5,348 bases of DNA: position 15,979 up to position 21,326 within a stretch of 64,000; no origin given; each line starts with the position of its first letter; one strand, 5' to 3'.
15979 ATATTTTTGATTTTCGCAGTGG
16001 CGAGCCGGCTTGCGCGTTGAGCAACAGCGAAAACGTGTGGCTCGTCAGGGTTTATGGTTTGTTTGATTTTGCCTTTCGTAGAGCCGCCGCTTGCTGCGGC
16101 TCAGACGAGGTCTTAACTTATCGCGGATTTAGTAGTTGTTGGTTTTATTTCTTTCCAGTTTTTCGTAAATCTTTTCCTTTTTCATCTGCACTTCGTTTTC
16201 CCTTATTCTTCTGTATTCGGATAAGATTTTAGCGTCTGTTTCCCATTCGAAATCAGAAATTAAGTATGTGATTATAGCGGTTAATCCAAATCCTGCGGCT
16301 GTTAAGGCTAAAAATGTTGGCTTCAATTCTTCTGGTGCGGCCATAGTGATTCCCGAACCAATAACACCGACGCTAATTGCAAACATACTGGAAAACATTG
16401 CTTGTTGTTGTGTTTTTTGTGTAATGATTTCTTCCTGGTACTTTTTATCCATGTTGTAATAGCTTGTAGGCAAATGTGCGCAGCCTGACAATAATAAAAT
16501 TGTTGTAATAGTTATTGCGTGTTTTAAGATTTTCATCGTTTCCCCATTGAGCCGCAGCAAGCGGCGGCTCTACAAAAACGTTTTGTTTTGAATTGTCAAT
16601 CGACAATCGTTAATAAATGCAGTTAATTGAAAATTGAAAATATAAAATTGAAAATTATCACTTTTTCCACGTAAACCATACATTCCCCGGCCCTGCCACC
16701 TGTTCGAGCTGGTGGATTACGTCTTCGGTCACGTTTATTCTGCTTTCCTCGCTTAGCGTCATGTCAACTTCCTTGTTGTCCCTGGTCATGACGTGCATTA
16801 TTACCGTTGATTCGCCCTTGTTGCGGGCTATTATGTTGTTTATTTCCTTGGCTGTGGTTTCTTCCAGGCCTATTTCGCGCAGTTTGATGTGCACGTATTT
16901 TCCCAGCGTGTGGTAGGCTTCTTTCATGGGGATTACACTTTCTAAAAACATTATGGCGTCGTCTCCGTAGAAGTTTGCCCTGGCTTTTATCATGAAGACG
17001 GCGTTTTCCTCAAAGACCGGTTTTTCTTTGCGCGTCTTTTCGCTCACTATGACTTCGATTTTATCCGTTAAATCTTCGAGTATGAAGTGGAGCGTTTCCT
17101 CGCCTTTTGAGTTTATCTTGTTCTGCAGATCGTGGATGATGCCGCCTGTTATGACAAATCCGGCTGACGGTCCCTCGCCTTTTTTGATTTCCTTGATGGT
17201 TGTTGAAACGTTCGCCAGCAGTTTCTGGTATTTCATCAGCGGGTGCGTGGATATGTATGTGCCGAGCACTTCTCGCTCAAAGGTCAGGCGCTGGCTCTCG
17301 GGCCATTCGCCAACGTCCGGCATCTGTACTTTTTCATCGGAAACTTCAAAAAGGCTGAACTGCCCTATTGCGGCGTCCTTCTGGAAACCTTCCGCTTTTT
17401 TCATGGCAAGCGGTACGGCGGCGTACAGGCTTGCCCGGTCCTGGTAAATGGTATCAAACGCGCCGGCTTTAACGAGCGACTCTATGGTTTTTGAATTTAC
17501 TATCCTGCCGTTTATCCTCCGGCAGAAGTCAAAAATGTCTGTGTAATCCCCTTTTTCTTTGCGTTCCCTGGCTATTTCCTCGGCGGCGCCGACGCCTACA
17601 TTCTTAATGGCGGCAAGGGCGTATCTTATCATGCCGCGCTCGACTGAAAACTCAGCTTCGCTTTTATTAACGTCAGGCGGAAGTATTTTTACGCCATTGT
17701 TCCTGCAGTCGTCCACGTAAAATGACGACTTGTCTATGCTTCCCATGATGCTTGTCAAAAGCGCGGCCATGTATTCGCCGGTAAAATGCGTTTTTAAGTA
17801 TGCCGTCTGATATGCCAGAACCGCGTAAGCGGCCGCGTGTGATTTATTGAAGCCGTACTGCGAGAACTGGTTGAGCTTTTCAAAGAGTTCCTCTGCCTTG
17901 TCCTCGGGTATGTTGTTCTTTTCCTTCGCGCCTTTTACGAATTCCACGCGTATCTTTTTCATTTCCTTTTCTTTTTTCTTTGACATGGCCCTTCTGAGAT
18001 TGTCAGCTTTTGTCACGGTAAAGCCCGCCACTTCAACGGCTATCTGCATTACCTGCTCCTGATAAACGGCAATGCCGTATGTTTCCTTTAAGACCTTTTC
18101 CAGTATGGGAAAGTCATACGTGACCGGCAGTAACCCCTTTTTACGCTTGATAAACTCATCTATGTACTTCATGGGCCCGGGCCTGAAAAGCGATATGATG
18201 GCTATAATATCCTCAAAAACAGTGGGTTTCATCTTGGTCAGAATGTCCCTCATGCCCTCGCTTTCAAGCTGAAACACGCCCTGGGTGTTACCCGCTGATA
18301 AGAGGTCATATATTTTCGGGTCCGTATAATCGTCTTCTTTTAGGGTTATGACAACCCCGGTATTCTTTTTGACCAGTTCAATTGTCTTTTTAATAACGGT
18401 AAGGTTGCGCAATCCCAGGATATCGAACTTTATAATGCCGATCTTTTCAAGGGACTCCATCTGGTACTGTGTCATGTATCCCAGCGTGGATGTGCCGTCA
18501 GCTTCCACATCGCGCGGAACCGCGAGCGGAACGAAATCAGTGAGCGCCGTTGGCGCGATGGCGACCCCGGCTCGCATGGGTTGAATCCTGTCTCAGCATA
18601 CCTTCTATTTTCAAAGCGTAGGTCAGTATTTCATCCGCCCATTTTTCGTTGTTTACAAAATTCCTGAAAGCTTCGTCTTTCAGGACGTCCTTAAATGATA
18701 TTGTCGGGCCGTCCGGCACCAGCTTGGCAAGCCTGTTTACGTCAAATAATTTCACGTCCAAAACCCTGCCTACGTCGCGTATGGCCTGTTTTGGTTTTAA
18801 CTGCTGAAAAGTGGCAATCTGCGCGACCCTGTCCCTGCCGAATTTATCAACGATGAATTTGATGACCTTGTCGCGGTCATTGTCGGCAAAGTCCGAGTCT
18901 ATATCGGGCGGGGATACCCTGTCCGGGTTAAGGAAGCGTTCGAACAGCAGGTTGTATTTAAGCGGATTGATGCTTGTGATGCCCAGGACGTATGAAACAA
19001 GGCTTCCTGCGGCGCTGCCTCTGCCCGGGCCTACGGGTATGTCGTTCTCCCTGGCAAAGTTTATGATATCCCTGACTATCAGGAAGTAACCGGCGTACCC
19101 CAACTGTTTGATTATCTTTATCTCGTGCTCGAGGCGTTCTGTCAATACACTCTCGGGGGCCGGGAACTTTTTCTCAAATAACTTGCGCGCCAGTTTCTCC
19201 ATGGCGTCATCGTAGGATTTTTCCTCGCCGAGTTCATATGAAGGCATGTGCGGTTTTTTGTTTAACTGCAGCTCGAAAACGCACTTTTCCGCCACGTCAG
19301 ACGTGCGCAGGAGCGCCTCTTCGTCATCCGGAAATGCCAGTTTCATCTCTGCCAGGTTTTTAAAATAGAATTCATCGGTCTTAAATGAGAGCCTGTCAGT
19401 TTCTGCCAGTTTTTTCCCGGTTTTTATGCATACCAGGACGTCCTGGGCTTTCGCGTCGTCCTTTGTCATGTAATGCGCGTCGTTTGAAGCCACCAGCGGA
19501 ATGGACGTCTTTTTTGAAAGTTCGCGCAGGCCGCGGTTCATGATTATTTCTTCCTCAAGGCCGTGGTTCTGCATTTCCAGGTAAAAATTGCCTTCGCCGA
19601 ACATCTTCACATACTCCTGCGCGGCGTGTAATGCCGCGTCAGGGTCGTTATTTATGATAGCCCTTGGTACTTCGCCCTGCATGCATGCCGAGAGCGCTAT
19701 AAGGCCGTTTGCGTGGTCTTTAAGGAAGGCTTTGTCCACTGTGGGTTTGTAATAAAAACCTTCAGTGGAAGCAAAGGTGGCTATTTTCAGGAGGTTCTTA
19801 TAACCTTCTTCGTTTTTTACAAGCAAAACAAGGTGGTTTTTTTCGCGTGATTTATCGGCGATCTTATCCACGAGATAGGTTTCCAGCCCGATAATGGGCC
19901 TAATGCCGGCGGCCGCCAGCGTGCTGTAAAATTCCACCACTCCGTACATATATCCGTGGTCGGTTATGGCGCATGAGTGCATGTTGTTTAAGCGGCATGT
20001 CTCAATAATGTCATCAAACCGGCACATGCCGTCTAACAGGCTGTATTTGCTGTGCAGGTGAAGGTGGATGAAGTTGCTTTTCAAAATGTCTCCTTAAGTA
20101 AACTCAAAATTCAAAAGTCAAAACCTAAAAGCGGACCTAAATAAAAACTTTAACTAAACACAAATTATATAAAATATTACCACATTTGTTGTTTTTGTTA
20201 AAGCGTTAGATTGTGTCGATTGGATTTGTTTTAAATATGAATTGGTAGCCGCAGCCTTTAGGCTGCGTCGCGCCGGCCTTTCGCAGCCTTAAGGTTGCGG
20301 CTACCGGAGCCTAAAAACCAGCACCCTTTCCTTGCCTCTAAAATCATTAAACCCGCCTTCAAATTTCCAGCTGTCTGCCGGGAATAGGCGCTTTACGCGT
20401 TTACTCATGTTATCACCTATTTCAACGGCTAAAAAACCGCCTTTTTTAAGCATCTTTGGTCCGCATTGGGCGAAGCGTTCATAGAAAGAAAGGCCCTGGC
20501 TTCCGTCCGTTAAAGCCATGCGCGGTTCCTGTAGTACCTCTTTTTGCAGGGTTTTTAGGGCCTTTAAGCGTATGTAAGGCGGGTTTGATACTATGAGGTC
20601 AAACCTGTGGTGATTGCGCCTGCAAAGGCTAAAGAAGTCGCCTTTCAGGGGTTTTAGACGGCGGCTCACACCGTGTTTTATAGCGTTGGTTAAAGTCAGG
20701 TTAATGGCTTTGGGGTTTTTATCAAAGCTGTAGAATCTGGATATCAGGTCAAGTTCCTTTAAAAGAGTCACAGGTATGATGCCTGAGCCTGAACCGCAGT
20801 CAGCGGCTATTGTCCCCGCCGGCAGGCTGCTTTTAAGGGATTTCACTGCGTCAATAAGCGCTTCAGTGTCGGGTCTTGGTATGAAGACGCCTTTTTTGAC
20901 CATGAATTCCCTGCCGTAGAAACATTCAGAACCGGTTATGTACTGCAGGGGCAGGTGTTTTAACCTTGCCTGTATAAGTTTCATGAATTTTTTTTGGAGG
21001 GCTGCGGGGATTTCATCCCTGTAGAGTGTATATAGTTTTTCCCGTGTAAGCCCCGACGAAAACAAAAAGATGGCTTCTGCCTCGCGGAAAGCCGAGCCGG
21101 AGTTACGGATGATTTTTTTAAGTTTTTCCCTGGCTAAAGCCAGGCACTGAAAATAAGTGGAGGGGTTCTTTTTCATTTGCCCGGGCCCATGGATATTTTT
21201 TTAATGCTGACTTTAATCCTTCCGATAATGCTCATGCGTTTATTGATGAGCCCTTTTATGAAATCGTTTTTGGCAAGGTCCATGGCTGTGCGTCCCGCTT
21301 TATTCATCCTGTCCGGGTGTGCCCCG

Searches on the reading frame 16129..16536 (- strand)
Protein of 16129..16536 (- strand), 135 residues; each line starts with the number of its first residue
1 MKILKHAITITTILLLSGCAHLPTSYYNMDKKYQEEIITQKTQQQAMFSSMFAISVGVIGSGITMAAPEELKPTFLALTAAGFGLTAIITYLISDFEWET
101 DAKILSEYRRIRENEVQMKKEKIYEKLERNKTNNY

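Call 55: find_encoding_contigs(protein=window:16129-16536:-, flank=6000, max_places=6)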
Protein window:16129-16536:- (135 aa): no gene with exactly this product is on record in the collection.

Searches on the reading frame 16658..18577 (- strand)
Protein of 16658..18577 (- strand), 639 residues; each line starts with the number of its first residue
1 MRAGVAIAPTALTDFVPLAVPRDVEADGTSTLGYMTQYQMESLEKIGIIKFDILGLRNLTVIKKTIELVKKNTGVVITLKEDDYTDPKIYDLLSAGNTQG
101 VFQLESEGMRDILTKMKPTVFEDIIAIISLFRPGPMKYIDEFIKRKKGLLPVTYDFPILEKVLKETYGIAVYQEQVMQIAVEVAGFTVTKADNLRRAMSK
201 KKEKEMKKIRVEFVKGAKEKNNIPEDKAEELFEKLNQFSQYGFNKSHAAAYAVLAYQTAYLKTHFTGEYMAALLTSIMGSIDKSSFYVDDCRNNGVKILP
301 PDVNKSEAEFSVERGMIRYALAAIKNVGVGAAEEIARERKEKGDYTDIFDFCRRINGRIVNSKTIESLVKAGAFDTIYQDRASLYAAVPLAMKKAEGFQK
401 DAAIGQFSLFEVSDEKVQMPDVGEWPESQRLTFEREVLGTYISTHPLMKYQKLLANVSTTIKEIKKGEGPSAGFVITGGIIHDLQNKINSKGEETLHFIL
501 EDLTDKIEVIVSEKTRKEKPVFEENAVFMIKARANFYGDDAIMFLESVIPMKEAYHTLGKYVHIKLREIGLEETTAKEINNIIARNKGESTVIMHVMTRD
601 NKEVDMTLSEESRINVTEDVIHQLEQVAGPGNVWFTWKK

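Call 19: search_protein_families(library=pfam, proteins=[window:16658-18577:-], max_evalue=0.001)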
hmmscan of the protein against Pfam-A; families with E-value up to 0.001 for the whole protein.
window:16658-18577:- (639 aa): 3 families
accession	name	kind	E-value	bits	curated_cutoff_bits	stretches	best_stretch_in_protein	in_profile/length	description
PF17657.6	DNA_pol3_finger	-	2.5e-62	209.6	22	1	58-221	1-166/166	Bacterial DNA polymerase III alpha subunit finger domain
PF14579.12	HHH_6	-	1.7e-31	108.7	25.6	1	295-384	1-90/90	Helix-hairpin-helix motif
PF07733.18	DNA_pol3_alpha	-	1.1e-06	28.9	23.9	1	3-55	215-260/260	Bacterial DNA polymerase III alpha NTPase domain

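Call 28: find_encoding_contigs(protein=window:16658-18577:-, flank=6000, max_places=6)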
Protein window:16658-18577:- (639 aa): no gene with exactly this product is on record in the collection.

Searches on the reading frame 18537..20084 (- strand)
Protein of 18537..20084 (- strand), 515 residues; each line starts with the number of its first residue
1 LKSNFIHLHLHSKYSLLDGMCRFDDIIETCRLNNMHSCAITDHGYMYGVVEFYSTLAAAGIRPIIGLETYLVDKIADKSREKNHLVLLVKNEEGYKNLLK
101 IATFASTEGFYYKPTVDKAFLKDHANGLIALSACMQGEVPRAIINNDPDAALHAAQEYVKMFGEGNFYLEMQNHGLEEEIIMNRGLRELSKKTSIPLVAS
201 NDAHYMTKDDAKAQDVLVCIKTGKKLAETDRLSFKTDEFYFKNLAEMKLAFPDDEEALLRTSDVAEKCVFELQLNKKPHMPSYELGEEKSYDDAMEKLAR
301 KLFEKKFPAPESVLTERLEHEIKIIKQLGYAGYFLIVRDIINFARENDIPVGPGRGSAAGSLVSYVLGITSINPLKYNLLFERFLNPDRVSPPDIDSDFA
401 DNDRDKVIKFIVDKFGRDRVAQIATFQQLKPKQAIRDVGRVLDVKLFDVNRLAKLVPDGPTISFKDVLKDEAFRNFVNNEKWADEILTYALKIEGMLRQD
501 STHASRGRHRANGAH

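Call 19: search_protein_families(library=pfam, proteins=[window:18537-20084:-], max_evalue=0.001)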
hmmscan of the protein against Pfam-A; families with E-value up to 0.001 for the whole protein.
window:18537-20084:- (515 aa): 2 families
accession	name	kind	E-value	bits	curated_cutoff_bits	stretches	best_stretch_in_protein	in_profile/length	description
PF07733.18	DNA_pol3_alpha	-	7e-75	252.4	23.9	1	295-505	3-215/260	Bacterial DNA polymerase III alpha NTPase domain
PF02811.25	PHP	-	1.3e-53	182.1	26.4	1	7-174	1-164/164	PHP domain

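Call 41: find_encoding_contigs(protein=window:18537-20084:-, flank=8000, max_places=6)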
Protein window:18537-20084:- (515 aa): no gene with exactly this product is on record in the collection.

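Call 56: find_homologous_proteins(query=window:18537-20084:-, max_evalue=1e-30)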
Query window:18537-20084:- (515 aa): 7970 proteins with E <= 1e-30 among 8000 candidates; the best 120 are listed.
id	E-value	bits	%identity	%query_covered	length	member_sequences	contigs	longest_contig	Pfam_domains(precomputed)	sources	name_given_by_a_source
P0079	0.0e+0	1166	100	100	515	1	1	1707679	PF02811.27,PF07733.19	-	-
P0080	3.0e-247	839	71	98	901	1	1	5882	PF02811.27,PF14579.13,PF17657.7,PF07733.19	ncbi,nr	ncbi:MAG: DNA polymerase III subunit alpha, partial [Spirochaetia bacterium]|nr:DNA polymerase III s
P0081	4.2e-209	713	61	98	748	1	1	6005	PF02811.27,PF17657.7,PF07733.19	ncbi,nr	ncbi:MAG TPA: DNA polymerase III subunit alpha, partial [Firmicutes bacterium]|nr:DNA polymerase III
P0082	1.3e-207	709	62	97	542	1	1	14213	PF02811.27,PF07733.19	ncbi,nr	ncbi:MAG: DNA polymerase III subunit alpha, partial [Candidatus Goldbacteria bacterium]|nr:DNA polym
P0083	3.5e-203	694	60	98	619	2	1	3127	PF02811.27,PF17657.7,PF07733.19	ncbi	ncbi:MAG: DNA polymerase III subunit alpha, partial [bacterium]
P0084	2.9e-154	533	49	98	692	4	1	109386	PF02811.27,PF17657.7,PF07733.19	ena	-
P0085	4.9e-153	529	48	98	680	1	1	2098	PF02811.27,PF17657.7,PF07733.19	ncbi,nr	ncbi:DNA polymerase III subunit alpha, partial [candidate division WOR-3 bacterium]|nr:DNA polymeras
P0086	1.3e-151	524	49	97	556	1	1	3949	PF02811.27,PF07733.19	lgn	-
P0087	1.7e-150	520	50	97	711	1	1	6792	PF02811.27,PF17657.7,PF07733.19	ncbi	ncbi:MAG: DNA polymerase III, alpha subunit, partial [Caldanaerobacter subterraneus]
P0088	3.7e-150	519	47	98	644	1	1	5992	PF02811.27,PF07733.19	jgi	jgi:DNA polymerase-3 subunit alpha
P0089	4.9e-150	519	50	97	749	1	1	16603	PF02811.27,PF17657.7,PF07733.19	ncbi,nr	ncbi:MAG TPA: DNA polymerase III subunit alpha, partial [Thermoanaerobacter sp.]|nr:DNA polymerase I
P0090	6.7e-150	518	48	98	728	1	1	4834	PF02811.27,PF17657.7,PF07733.19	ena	-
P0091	6.2e-149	515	47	98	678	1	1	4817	PF02811.27,PF17657.7,PF07733.19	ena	-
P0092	8.1e-149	515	47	98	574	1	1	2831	PF02811.27,PF07733.19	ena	-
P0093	9.4e-149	514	46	98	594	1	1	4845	PF02811.27,PF07733.19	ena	-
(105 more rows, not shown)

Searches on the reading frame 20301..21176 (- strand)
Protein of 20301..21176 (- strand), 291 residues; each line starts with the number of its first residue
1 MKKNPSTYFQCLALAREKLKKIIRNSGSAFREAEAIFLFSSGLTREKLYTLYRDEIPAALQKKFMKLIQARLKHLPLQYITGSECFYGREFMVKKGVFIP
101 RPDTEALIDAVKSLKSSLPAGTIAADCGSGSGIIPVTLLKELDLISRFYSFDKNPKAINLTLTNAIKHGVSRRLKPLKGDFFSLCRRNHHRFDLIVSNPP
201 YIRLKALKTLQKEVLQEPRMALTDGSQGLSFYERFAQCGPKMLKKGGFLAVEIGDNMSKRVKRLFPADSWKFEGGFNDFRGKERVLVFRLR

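Call 42: list_cluster_members(proteins=[window:20301-21176:-, window:21173-21745:-, window:21815-22888:-, window:22888-23871:-, window:11340-12380:-, window:8061-11339:-, window:12461-12901:-, window:16658-18475:-, window:16658-18508:-, window:24398-25651:-])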
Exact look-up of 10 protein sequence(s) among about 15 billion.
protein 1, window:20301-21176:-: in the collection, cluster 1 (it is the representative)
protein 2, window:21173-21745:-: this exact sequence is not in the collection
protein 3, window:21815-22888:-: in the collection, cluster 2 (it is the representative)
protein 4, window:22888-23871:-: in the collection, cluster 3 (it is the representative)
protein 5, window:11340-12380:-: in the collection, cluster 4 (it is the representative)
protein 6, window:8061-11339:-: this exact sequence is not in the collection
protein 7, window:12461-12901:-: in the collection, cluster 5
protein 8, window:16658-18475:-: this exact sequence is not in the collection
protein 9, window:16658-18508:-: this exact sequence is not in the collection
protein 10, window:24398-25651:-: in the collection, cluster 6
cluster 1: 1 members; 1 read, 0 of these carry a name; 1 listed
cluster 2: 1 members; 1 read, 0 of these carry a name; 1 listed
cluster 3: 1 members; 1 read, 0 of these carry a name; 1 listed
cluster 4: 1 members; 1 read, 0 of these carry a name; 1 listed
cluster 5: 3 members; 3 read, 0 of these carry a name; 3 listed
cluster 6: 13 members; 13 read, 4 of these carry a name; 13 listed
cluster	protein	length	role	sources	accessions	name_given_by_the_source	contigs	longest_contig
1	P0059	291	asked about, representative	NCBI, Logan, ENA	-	-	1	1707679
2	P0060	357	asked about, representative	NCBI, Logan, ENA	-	-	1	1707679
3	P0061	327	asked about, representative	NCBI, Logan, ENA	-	-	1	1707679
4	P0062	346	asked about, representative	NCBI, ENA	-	-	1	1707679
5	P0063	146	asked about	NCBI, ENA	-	-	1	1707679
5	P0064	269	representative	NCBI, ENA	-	-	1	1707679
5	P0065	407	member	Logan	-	-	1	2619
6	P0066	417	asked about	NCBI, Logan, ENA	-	-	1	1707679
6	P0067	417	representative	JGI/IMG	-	transcription termination factor Rho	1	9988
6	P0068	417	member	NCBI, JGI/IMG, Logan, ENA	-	transcription termination factor Rho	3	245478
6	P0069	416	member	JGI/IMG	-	transcription termination factor Rho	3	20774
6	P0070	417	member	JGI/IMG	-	transcription termination factor Rho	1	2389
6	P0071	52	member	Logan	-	-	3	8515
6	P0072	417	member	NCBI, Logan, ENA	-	-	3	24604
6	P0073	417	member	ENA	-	-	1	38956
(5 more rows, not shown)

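Call 43: find_encoding_contigs(protein=P0065, flank=5000, max_places=6)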
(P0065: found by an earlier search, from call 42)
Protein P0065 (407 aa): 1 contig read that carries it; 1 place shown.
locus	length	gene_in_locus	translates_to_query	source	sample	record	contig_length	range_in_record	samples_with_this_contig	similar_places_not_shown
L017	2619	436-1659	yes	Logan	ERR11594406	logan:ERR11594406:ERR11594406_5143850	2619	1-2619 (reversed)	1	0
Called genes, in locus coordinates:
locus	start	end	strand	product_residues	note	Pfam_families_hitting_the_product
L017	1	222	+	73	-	?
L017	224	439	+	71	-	PF11146:DUF2905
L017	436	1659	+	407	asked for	PF08486:SpoIID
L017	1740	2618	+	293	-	?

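Call 45: find_encoding_contigs(protein=window:20301-21176:-, flank=10000, max_places=6)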
Protein window:20301-21176:- (291 aa): 1 contig read that carries it; 1 place shown.
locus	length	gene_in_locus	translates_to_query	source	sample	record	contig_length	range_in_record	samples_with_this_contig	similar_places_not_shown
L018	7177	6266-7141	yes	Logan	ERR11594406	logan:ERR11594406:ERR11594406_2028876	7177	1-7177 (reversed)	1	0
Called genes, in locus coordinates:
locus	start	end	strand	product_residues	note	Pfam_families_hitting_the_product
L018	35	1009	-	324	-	PF01545:Cation_efflux, PF16916:ZT_dimer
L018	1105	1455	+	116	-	PF07238:PilZ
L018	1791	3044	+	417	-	PF07498:Rho_N, PF07497:Rho_RNA_bind, PF00006:ATP-synt_ab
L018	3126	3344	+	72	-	PF01197:Ribosomal_L31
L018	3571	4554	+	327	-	PF07136:DUF1385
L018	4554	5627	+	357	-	PF03462:PCRF, PF00472:RF-1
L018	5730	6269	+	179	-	PF24521:Ank_KRIT1 (faint), PF12796:Ank_2, PF13637:Ank_4, PF13857:Ank_5 (weak), PF13637:Ank_4, PF13857:Ank_5 (weak), PF12796:Ank_2 (weak), PF00023:Ank (weak), +1 more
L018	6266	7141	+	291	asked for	PF17827:PrmC_N, PF05175:MTS, PF07669:Eco57I (weak), PF13847:Methyltransf_31 (weak), PF01170:UPF0020 (weak)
